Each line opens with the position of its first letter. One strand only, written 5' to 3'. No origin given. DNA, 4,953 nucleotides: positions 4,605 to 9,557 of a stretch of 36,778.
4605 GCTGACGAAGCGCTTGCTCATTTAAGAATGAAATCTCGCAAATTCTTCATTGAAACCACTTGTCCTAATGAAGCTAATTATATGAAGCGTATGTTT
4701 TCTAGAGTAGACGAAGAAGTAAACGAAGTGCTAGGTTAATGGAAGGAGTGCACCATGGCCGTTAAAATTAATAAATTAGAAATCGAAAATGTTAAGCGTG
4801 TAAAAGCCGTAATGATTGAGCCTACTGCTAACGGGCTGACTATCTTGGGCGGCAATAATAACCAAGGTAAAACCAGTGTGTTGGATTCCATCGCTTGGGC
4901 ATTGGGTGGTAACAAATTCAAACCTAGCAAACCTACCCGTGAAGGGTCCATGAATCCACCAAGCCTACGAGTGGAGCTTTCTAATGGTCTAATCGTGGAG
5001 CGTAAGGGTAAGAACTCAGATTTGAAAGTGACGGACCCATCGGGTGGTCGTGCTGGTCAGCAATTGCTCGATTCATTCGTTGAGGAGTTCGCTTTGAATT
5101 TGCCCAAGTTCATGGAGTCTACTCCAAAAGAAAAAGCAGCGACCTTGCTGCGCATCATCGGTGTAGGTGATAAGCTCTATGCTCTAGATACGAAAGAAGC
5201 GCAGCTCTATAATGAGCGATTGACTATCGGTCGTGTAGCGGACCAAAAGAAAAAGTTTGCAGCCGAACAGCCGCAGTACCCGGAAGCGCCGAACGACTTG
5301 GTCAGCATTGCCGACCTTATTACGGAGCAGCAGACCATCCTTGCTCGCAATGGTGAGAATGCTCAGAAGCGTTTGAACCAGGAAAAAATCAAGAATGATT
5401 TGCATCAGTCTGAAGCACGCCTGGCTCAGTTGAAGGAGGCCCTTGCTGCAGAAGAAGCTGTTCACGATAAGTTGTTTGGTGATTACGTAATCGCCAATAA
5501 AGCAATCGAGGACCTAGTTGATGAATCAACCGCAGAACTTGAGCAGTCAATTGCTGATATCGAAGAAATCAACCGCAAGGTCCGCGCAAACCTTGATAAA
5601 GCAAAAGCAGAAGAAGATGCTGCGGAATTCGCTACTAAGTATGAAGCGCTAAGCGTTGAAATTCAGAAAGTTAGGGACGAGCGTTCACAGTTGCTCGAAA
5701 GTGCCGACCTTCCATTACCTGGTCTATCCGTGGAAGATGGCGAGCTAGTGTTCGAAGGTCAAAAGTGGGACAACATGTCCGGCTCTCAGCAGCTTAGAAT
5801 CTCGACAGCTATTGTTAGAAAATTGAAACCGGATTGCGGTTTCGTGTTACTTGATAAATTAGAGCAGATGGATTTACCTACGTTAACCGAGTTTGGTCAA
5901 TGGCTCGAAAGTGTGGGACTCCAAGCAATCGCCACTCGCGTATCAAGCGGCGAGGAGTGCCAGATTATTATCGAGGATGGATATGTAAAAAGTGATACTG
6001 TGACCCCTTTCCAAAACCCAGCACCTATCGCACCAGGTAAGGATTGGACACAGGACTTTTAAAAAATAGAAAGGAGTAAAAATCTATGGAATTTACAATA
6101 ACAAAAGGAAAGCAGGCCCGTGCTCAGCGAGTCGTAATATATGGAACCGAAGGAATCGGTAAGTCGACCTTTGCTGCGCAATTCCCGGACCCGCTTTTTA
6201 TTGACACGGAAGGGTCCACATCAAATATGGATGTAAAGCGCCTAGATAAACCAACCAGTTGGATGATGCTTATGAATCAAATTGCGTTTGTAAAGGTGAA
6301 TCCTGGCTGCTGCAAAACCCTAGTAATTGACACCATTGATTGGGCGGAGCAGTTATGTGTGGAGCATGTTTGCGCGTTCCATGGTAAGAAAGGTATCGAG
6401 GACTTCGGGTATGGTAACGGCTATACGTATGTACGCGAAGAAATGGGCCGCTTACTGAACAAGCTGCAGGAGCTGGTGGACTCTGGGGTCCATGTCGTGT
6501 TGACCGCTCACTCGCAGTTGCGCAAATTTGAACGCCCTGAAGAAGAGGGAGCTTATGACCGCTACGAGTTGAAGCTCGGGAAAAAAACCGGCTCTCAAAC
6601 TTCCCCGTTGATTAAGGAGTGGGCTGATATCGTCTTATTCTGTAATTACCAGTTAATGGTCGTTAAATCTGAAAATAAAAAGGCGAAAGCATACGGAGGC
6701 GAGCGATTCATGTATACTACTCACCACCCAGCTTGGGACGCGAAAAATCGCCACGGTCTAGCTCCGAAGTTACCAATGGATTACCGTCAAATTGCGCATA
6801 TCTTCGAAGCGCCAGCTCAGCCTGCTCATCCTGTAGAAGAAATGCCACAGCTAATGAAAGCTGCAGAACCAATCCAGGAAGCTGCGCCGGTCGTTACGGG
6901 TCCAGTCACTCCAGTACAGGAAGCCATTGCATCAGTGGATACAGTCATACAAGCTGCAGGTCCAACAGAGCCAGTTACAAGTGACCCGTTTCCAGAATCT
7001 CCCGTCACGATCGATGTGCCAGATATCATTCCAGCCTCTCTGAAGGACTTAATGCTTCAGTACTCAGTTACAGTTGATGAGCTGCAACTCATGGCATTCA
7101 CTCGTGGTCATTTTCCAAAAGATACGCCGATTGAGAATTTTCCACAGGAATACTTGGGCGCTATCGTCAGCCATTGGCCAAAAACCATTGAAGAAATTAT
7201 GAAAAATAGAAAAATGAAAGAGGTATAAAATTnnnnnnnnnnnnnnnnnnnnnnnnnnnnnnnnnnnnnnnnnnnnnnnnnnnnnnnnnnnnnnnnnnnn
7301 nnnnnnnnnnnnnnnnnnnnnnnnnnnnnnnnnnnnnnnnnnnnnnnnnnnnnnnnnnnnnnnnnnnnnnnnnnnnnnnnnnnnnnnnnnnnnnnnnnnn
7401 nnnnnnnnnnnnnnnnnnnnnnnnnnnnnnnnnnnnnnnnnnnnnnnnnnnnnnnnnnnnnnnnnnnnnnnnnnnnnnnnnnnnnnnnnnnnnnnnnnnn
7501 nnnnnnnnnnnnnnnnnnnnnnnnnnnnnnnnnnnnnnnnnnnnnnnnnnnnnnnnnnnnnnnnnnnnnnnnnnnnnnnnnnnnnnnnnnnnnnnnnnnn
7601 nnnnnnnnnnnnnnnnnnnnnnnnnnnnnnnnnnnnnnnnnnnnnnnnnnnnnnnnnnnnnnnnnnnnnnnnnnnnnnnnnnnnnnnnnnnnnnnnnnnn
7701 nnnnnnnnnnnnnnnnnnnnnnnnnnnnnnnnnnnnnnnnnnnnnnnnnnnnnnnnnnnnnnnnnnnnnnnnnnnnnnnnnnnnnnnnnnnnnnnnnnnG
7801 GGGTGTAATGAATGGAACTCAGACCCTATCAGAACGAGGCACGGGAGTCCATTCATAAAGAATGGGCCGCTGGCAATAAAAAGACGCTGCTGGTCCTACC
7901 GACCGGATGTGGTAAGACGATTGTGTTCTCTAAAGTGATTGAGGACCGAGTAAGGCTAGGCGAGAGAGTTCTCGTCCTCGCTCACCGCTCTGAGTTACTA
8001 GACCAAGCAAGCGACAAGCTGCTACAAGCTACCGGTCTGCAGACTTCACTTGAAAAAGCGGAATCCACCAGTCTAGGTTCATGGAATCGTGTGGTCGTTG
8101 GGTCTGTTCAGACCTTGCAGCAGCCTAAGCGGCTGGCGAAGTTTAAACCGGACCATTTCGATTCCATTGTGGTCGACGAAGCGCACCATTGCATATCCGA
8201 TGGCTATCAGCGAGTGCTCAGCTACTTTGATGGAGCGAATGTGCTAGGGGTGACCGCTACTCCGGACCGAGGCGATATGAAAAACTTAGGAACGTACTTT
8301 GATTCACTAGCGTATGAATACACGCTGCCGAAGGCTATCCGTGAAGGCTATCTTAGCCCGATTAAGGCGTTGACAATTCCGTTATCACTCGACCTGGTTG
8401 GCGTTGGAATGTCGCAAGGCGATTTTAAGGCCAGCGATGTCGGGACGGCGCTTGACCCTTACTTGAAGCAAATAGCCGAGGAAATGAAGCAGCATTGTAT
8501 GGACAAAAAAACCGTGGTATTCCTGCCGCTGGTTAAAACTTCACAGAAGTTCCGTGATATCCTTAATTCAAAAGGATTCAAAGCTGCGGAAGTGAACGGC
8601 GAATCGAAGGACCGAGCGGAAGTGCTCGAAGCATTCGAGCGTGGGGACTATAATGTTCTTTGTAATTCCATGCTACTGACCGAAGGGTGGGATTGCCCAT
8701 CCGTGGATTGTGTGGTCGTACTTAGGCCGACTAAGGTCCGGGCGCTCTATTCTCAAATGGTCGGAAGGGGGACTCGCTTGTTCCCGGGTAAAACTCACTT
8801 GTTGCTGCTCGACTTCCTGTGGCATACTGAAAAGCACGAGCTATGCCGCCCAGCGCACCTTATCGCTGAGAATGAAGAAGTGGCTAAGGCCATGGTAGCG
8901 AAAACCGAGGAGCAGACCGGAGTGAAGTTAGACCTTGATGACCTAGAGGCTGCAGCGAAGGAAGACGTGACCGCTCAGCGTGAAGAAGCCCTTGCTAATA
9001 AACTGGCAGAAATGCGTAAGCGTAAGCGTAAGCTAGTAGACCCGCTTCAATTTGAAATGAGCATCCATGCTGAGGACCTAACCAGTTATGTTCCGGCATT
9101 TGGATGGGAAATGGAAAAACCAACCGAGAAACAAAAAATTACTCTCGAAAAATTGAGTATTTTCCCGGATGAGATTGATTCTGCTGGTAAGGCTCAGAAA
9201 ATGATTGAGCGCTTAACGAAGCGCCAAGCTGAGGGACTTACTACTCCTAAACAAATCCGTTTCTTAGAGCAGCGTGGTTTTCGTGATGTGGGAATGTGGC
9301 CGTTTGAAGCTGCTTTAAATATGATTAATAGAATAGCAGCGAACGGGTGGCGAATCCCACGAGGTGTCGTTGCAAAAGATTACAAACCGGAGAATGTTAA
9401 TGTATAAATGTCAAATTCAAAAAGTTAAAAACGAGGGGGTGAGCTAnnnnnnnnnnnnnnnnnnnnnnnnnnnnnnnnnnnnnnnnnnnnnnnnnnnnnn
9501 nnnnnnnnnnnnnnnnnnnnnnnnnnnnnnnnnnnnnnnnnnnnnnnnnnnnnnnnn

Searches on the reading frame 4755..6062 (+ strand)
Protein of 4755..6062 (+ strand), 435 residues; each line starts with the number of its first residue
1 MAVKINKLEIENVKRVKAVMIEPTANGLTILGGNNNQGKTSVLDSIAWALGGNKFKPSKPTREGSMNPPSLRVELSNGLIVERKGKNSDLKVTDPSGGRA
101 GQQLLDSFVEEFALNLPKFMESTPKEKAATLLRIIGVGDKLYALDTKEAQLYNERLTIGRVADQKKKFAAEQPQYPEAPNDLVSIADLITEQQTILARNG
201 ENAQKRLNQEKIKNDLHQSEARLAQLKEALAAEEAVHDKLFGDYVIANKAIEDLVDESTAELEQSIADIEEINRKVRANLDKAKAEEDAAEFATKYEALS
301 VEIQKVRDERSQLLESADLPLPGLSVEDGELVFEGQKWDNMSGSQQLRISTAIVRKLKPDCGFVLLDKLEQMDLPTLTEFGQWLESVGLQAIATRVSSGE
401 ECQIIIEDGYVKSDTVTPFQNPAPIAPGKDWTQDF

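Call 10: search_protein_families(library=phrogs, proteins=[window:4755-6062:+], max_evalue=0.01)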
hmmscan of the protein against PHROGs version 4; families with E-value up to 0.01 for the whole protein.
window:4755-6062:+ (435 aa): 10 families
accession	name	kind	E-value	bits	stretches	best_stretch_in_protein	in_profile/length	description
phrog_1499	-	unknown function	3.2e-159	531.8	1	1-413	1-425/427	-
phrog_77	-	DNA, RNA and nucleotide metabolism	1.3e-11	44.8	1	1-57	294-351/967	SbcC-like subunit of palindrome specific endonuclease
phrog_8323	-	unknown function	1.1e-05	25.2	1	2-54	48-99/623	-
phrog_4747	-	unknown function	1.2e-05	25.6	1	3-56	1-52/610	-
phrog_1637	-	unknown function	1.8e-05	24.3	1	4-67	7-67/661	-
phrog_25363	-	unknown function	1.9e-05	25.7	1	3-50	5-51/77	-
phrog_10445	-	unknown function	7.6e-05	23.1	1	1-52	1-50/296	-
phrog_7507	-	unknown function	0.00025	21.5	1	3-50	2-48/483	-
phrog_9802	-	unknown function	0.00054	20.1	1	1-49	1-48/438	-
phrog_3940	-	unknown function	0.0031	17.4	1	3-68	3-67/537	-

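Call 11: search_protein_families(library=pfam, proteins=[window:4755-6062:+], max_evalue=0.01)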
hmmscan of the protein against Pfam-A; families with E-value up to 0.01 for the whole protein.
window:4755-6062:+ (435 aa): 3 families
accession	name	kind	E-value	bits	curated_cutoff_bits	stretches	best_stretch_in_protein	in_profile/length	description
PF13476.12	AAA_23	-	2.7e-10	41.6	27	1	7-305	1-195/201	AAA domain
PF02463.25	SMC_N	-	2.3e-06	27.6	40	1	5-56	2-54/220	RecF/RecN/SMC N terminal domain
PF13175.12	AAA_15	-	4.2e-05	23.8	32.1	1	4-290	2-266/374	AAA ATPase domain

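Call 12: search_dna_similar(query=window:4755-6062:+, collection=phages, mode=protein, max_rows=30)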
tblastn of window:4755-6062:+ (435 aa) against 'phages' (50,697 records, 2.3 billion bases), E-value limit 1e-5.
Records with a match: 309; places in all: 309; records where one place covers at least 80% of the query: 109.
Best place of each record, by identity: 60-80% 49; <60% 260.
By first word of the organism name: Salinibacter 184; Arthrobacter 42; Streptococcus 36; Cellulophaga 8; Paenibacillus 7; Bacteriophage 4; Pseudomonas 4; Faecalibacterium 3; Enterococcus 2; Bacillus 2; and 14 more.
By host as written in the record: Salinibacter ruber M8 184; Arthrobacter sp. ATCC 21022 25; Arthrobacter globiformis NRRL B-2979 7; - 6; Paenibacillus larvae NRRL 2605 5; Arthrobacter globiformis B-2979 4; Cellulophaga baltica #18 3; Cellulophaga baltica #12 3; and 63 more.
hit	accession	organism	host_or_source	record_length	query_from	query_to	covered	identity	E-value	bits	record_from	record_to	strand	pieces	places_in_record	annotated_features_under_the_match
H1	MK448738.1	Streptococcus phage Javan355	Streptococcus oralis DD24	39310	3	435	100%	64.0%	5e-163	514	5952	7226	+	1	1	hypothetical protein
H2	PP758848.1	Streptococcus phage phiGBSVK-C_GBSInt4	Streptococcus agalactiae JN_AR_GBS18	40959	1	420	97%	66.0%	3e-168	529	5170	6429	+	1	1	hypothetical protein (x2)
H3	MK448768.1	Streptococcus phage Javan47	Streptococcus agalactiae GB00640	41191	1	420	97%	66.0%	3e-168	529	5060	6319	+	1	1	hypothetical protein (x2)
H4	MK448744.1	Streptococcus phage Javan377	Streptococcus parasanguinis F0449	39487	3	428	98%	65.0%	2e-166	523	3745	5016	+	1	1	hypothetical protein (x2)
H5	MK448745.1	Streptococcus phage Javan381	Streptococcus parasanguinis SRR387741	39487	3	428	98%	65.0%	2e-166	523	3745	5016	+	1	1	hypothetical protein (x2)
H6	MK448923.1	Streptococcus phage Javan380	Streptococcus parasanguinis SRR387738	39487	3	428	98%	65.0%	2e-166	523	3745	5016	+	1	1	hypothetical protein (x2)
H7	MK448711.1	Streptococcus phage Javan235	Streptococcus gallolyticus UCN34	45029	3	425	97%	65.2%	1e-165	521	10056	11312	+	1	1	hypothetical protein (x2)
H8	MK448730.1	Streptococcus phage Javan311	Streptococcus mitis B9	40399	3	410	94%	67.4%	1e-166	524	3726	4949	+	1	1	hypothetical protein (x2)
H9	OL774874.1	Streptococcus phage MissE1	Streptococcus mitis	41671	3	435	100%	63.5%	6e-162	511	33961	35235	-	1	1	structural maintenance of chromosome protein | hypothetical protein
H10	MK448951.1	Streptococcus phage Javan470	Streptococcus pyogenes ERR448936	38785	1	435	100%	63.0%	1e-165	521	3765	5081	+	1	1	hypothetical protein (x2)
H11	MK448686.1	Streptococcus phage Javan157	Streptococcus dysgalactiae ERR109370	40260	1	435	100%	63.0%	1e-165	521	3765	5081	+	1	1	hypothetical protein (x2)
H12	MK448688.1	Streptococcus phage Javan161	Streptococcus dysgalactiae UT_4231_KK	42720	1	435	100%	63.0%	2e-165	521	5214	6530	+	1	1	hypothetical protein (x2)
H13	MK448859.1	Streptococcus phage Javan170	Streptococcus dysgalactiae UT-SS1069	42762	1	435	100%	63.0%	2e-165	521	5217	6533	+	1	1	hypothetical protein (x2)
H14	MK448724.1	Streptococcus phage Javan273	Streptococcus iniae Si1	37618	1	435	100%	63.0%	1e-163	515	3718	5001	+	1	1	hypothetical protein (x2)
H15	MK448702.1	Streptococcus phage Javan199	Streptococcus equinus 2B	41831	3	426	97%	64.6%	2e-164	518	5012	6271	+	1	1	hypothetical protein (x2)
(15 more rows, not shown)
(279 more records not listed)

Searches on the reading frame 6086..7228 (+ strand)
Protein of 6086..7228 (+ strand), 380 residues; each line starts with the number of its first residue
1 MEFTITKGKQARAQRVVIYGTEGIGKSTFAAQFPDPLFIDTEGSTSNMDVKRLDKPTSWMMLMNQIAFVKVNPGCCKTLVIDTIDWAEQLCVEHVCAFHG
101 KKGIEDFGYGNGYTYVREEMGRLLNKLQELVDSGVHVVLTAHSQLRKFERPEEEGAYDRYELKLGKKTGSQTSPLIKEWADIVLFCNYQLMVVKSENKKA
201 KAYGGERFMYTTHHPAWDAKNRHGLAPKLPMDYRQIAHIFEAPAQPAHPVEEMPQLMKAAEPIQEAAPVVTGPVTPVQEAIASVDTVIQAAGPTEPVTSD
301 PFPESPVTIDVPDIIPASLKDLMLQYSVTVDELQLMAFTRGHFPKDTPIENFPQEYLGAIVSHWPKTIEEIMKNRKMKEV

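Call 10: search_protein_families(library=phrogs, proteins=[window:6086-7228:+], max_evalue=0.01)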
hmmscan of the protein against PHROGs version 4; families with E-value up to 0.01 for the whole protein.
window:6086-7228:+ (380 aa): 2 families
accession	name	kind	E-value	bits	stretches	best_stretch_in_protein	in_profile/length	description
phrog_124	-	DNA, RNA and nucleotide metabolism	6.7e-70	237.4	1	4-377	33-375/382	Sak4-like ssDNA annealing protein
phrog_8097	-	DNA, RNA and nucleotide metabolism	1.7e-05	24.7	1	12-50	259-297/598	exonuclease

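Call 11: search_protein_families(library=pfam, proteins=[window:6086-7228:+], max_evalue=0.01)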
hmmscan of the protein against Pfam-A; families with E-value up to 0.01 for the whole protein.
window:6086-7228:+ (380 aa): 1 family
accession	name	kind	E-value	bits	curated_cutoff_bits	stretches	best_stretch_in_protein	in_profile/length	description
PF13479.12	AAA_24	-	4e-64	216.5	27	1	13-223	2-195/195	AAA domain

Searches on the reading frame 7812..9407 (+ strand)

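Call 20: search_protein_families(library=phrogs, proteins=[window:7812-9407:+], max_evalue=0.001)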
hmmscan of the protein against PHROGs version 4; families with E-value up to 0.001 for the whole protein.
window:7812-9407:+ (531 aa): 8 families
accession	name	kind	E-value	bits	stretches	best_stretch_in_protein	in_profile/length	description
phrog_16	-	DNA, RNA and nucleotide metabolism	9.4e-104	349.5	1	1-498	271-719/986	DNA helicase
phrog_16694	-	unknown function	5.8e-27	95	2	2-204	274-504/1010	-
phrog_62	-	DNA, RNA and nucleotide metabolism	5.5e-18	64.9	2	1-160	695-858/1881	DNA helicase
phrog_9690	-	DNA, RNA and nucleotide metabolism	3.5e-12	47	1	115-336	37-269/306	DNA helicase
phrog_16259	-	DNA, RNA and nucleotide metabolism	2.6e-06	27.9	1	2-126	117-235/330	DNA helicase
phrog_34481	-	unknown function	2.4e-05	25.2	1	6-83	34-110/132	-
phrog_27849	-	unknown function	0.00046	19.4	0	210-330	428-552/664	-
phrog_32711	-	unknown function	0.00086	18.3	0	278-328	394-444/956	-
